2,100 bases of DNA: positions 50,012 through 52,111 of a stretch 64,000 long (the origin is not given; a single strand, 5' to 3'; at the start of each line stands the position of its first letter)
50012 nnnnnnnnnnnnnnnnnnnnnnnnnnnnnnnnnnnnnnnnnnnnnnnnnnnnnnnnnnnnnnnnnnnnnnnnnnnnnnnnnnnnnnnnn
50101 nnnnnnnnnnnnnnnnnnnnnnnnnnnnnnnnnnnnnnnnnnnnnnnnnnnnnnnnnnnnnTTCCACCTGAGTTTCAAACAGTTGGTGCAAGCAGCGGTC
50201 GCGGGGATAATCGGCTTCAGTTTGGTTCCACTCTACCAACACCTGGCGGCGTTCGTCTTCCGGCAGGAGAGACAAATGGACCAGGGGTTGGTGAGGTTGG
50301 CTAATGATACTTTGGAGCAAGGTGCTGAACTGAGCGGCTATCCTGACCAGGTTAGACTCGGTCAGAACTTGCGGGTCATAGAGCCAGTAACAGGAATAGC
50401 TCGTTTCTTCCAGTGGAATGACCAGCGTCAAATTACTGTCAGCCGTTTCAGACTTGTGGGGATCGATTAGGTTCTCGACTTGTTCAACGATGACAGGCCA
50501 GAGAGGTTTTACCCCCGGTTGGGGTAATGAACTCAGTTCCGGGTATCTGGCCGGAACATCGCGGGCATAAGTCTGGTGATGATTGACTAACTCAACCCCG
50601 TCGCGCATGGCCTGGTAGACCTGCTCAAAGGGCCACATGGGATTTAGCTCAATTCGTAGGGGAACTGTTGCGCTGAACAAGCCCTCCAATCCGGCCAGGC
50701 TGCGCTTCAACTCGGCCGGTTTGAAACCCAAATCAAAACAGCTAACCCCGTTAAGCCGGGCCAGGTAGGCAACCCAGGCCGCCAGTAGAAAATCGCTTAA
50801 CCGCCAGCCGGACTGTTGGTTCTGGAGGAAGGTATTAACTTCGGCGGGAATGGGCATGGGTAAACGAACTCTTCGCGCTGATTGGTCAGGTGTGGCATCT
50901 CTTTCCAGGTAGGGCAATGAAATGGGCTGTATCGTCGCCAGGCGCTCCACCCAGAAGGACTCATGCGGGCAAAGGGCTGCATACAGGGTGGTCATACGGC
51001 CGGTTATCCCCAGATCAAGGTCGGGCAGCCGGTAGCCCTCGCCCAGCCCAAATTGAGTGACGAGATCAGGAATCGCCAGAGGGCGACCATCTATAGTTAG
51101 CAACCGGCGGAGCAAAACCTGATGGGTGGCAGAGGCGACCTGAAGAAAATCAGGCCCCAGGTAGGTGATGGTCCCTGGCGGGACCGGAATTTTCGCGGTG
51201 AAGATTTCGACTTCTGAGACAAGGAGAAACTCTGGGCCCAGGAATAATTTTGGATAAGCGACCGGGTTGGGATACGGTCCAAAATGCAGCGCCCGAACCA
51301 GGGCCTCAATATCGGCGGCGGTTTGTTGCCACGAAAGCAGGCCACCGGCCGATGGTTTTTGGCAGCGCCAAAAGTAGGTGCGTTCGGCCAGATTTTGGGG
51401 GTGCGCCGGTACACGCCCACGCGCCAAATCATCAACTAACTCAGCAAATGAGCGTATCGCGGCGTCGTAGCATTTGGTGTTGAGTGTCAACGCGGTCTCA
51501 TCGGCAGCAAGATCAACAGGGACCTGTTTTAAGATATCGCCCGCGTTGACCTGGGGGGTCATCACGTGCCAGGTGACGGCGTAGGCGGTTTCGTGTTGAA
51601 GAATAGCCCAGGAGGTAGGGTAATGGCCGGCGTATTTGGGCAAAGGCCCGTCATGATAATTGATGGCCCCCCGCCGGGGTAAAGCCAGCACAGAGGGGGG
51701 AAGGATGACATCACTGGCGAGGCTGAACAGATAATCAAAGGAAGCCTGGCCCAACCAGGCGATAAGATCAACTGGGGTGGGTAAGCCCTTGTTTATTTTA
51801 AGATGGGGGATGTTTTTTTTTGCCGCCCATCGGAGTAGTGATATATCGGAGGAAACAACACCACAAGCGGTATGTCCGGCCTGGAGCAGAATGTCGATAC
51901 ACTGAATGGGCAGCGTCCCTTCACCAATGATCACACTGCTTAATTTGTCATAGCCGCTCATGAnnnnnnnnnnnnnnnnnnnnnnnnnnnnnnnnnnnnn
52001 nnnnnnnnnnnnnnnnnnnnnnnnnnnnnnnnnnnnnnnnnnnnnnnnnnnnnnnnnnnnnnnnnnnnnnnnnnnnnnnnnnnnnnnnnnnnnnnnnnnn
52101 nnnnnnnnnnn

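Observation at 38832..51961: By-eye specificity codes predict an N-formyl-L-Ala / D-Gln / L-Ala peptide released as an aldehyde or alcohol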

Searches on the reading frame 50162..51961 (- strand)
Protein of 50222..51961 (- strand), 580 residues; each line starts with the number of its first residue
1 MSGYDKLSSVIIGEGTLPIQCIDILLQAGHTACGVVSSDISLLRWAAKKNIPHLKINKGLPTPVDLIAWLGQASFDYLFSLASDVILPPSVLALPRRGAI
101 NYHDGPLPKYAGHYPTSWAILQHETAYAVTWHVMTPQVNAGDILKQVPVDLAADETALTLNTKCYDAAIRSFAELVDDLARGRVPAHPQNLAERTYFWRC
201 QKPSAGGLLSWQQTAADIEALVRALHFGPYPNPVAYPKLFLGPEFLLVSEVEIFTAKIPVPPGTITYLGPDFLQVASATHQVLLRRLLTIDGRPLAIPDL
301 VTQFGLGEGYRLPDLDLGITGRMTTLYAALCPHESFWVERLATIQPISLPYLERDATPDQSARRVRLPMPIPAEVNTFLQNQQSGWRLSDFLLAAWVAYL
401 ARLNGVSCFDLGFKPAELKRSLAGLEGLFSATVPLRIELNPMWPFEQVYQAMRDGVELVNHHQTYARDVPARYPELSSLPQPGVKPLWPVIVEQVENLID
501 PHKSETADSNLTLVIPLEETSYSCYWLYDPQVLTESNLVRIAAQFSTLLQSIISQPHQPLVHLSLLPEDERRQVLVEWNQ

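Call 25: search_solved_structures(query=window:50222-51961:-, max_evalue=0.001, show_alignments=3)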
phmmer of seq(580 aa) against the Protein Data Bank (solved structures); distinct sequences matched with E-value up to 0.001: 47.
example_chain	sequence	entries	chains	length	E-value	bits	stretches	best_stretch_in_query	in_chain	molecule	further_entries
8gjh_A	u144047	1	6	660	6.6e-21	77.6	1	42-236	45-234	Bifunctional polymyxin resistance protein ArnA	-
5j63_A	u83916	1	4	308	3.1e-19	72.1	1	41-310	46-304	Bifunctional polymyxin resistance protein ArnA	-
2bln_A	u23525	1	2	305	3.5e-19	72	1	41-284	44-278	PROTEIN YFBG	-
6pih_A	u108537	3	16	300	6.8e-19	71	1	41-270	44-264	Bifunctional polymyxin resistance protein ArnA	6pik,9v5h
1yrw_A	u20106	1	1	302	6.8e-19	71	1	41-270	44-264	protein ArnA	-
1z7e_A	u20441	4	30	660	1e-18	70.4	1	41-313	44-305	protein ArnA | Bifunctional polymyxin resistance protein ArnA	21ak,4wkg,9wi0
3r8x_A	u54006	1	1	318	1.1e-15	60.4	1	73-300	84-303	Methionyl-tRNA formyltransferase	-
5uai_A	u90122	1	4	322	1.6e-15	59.8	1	70-302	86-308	Methionyl-tRNA formyltransferase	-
1fmt_A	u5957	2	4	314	1.9e-15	59.6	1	12-287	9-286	METHIONYL-TRNA FMET FORMYLTRANSFERASE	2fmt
3q0i_A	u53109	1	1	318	1.3e-14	56.8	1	73-300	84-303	Methionyl-tRNA formyltransferase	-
4iqf_A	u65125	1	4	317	1.3e-13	53.6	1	76-239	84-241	Methionyl-tRNA formyltransferase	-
5vyt_A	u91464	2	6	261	4.2e-12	48.6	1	76-234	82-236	Gdp-mannose 4,6-dehydratase / gdp-4-amino-4,6-dideoxy-d-mannose formyltransferase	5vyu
5vys_A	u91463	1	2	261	5.7e-12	48.1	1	76-234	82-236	Gdp-mannose 4,6-dehydratase / gdp-4-amino-4,6-dideoxy-d-mannose formyltransferase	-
5vyr_A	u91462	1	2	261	5.7e-12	48.1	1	76-234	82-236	Gdp-mannose 4,6-dehydratase / gdp-4-amino-4,6-dideoxy-d-mannose formyltransferase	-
3tqq_A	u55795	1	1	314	7.8e-12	47.7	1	75-287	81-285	Methionyl-tRNA formyltransferase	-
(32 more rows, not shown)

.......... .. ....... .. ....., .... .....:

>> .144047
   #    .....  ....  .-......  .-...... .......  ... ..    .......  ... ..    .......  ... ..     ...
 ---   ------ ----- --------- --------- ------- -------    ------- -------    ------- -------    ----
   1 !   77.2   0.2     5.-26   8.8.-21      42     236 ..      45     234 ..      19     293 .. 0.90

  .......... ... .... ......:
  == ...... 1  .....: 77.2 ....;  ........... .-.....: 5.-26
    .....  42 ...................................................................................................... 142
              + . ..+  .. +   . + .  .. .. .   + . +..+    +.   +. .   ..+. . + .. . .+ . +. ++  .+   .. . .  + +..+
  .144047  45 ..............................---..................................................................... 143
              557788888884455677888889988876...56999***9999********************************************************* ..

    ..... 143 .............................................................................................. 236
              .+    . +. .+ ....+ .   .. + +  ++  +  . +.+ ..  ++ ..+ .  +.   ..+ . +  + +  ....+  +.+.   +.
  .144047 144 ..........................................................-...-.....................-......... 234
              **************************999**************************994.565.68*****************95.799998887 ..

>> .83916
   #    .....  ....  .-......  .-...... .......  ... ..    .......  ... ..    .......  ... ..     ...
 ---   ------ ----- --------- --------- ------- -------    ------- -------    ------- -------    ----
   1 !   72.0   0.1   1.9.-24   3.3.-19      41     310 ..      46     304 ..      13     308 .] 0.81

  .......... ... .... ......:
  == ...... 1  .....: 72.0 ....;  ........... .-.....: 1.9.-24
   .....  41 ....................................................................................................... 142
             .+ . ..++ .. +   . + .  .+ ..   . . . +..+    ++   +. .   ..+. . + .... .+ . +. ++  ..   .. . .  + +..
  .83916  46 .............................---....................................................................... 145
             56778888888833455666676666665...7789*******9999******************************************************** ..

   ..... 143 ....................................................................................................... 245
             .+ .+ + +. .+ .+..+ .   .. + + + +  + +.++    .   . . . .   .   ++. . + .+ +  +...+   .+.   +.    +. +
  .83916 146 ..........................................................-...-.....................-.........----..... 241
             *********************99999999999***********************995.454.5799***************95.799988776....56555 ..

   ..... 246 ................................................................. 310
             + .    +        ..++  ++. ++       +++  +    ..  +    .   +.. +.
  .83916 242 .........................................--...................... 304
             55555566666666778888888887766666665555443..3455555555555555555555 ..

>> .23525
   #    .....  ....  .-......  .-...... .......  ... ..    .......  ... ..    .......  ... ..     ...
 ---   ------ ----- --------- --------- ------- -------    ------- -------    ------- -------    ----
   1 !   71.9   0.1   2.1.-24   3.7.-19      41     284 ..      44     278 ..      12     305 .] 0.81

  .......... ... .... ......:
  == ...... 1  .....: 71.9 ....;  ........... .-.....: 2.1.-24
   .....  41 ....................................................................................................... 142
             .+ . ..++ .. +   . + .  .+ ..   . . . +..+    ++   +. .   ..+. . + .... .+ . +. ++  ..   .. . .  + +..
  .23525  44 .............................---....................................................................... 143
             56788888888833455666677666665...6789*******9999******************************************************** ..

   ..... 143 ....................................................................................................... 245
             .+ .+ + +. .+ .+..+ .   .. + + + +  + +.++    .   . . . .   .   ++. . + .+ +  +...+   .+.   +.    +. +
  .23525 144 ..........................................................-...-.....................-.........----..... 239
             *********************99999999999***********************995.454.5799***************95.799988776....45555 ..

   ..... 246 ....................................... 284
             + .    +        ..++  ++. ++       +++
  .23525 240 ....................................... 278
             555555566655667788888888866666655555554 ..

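Call 81: predict_structure(alignment_id=A1)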
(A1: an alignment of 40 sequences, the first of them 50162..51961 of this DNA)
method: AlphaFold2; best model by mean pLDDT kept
length: 600 residues; sequences in the alignment: 40
mean_pLDDT: 88.4   pTM: 0.84
mean pLDDT of the five models: 88.4, 88.2, 86.7, 83.3, 83.2
residues with pLDDT >= 90: 413; 70-90: 123; 50-70: 55; < 50: 9
segments of 3 or more residues with pLDDT < 50: 502-504
pLDDT, mean of each block of 10 residues (from residue 1): 80 94 96 93 96 78 78 94 85 95 96 95 96 94 97 95 96 96 93 91 93 96 94 94 92 86 95 95 94 92 94 92 94 93 88 60 78 90 79 96 93 91 90 94 95 95 94 86 70 83 60 89 87 85 93 93 87 72 61 57
secondary structure, 60 per line:
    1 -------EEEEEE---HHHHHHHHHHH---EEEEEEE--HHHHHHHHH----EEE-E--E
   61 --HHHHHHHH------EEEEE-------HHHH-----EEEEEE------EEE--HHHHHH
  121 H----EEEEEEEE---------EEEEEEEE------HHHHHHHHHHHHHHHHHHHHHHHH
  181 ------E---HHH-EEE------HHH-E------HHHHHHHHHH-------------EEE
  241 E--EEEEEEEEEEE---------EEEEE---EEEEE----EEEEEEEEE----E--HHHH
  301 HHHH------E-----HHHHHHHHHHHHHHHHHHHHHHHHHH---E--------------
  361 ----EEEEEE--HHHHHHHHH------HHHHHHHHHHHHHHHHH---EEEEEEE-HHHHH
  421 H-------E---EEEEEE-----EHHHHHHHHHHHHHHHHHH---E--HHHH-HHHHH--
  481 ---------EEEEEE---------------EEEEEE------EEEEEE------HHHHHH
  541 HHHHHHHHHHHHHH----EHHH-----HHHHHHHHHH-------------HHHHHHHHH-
elements in order: E8-13 H17-27 E31-37 H40-48 E53-55 H63-70 E77-81 H89-92 E98-103 E110-112 H115-121 E126-133 E143-150 H157-180 E195-197 H215-224 E238-241 E244-254 E264-268 E272-276 E281-289 H297-304 H317-342 E365-370 H373-381 H388-404 E408-414 H416-421 E433-438 H445-462 H469-472 H474-478 E490-495 E511-516 E523-528 H535-554 H568-577 H591-599

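Call 82: search_protein_representatives(protein=window:50222-51961:-)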
Query: 580 residues. Proteins with E-value up to 0.001 (for the whole library): 23244; up to 1e-10: 5638; up to 1e-30: 1428. The best 150 are listed.
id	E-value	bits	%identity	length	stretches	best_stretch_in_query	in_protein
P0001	0.0e+00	1323.9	100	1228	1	1-580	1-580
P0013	1.1e-169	582.1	48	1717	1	4-579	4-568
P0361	2.9e-166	570.9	43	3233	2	6-577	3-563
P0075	1.8e-165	568.2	48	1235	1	3-579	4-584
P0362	2.3e-164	564.6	48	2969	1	5-579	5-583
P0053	2.7e-162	557.8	48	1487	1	6-579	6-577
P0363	2.8e-162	557.7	46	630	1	6-580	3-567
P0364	7.1e-162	556.4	41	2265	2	9-579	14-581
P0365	4.0e-159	547.3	47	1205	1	2-579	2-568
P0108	4.5e-156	537.2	45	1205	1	6-579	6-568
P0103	1.7e-155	535.4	45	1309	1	6-579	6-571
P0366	9.6e-155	532.8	51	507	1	6-482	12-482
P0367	9.8e-155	532.8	47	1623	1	1-579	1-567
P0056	1.1e-153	529.3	47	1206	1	8-579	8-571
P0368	1.1e-153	529.3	39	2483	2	1-579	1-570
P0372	9.4e-149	513.0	45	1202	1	6-575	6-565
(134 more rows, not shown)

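Call 84: fold_search(model_id=the predicted structure, library=pdb)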
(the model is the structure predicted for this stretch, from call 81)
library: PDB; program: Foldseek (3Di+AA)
matches with E <= 10: 1742; with E <= 0.001: 279
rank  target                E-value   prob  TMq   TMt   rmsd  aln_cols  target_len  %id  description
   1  3r8x                  8.7e-24  1.00  0.45  0.82   3.5       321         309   22  Crystal Structure of Methionyl-tRNA Formyltransferase from Yersinia pestis complexed with L-methionine (released 2011-04-13)
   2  3tqq                  3.3e-23  1.00  0.46  0.88   2.7       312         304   20  Structure of the methionyl-tRNA formyltransferase (fmt) from Coxiella burnetii (released 2011-09-28)
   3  4iqf_A                4.2e-23  1.00  0.45  0.82   3.4       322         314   21  Crystal Structure of Methyionyl-tRNA Formyltransferase from Bacillus anthracis (released 2013-01-23)
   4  2bln_A                9.2e-23  1.00  0.46  0.89   2.9       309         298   25  N-terminal formyltransferase domain of ArnA in complex with N-5- formyltetrahydrofolate and UMP (released 2005-04-08)
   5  1fmt_B                1.1e-22  1.00  0.45  0.83   3.4       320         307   23  METHIONYL-TRNAFMET FORMYLTRANSFERASE FROM ESCHERICHIA COLI (released 1998-01-28)
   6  4wkg_F                1.7e-22  1.00  0.45  0.43   3.1       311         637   25  The crystal structure of apo ArnA features an unexpected central binding pocket and provides an explanation for enzyma (released 2014-12-17)
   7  5j63_B                1.8e-22  1.00  0.44  0.83   3.7       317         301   25  Crystal Structure of the N-terminal N-formyltransferase Domain (residues 1-306) of Escherichia coli Arna in Complex wi (released 2016-05-25)
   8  4wkg_C                2.0e-22  1.00  0.46  0.43   2.9       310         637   25  The crystal structure of apo ArnA features an unexpected central binding pocket and provides an explanation for enzyma (released 2014-12-17)
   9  2fmt_A                2.7e-22  1.00  0.43  0.78   4.2       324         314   22  METHIONYL-TRNAFMET FORMYLTRANSFERASE COMPLEXED WITH FORMYL-METHIONYL-TRNAFMET (released 1999-07-29)
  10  1z7e_A                3.1e-22  1.00  0.47  0.45  13.3       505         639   17  Crystal structure of full length ArnA (released 2005-06-07)
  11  1yrw                  4.6e-22  1.00  0.44  0.88   3.0       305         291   24  Crystal Structure of E.coli ArnA Transformylase Domain (released 2005-04-12)
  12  1z7e_D                6.1e-22  1.00  0.46  0.43   3.0       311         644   25  Crystal structure of full length ArnA (released 2005-06-07)
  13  1fmt_A                6.5e-22  1.00  0.45  0.84   2.9       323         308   23  METHIONYL-TRNAFMET FORMYLTRANSFERASE FROM ESCHERICHIA COLI (released 1998-01-28)
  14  4iqf_B                7.7e-22  1.00  0.45  0.82   3.1       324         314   22  Crystal Structure of Methyionyl-tRNA Formyltransferase from Bacillus anthracis (released 2013-01-23)
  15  4wkg_D                9.1e-22  1.00  0.45  0.42   3.2       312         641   25  The crystal structure of apo ArnA features an unexpected central binding pocket and provides an explanation for enzyma (released 2014-12-17)
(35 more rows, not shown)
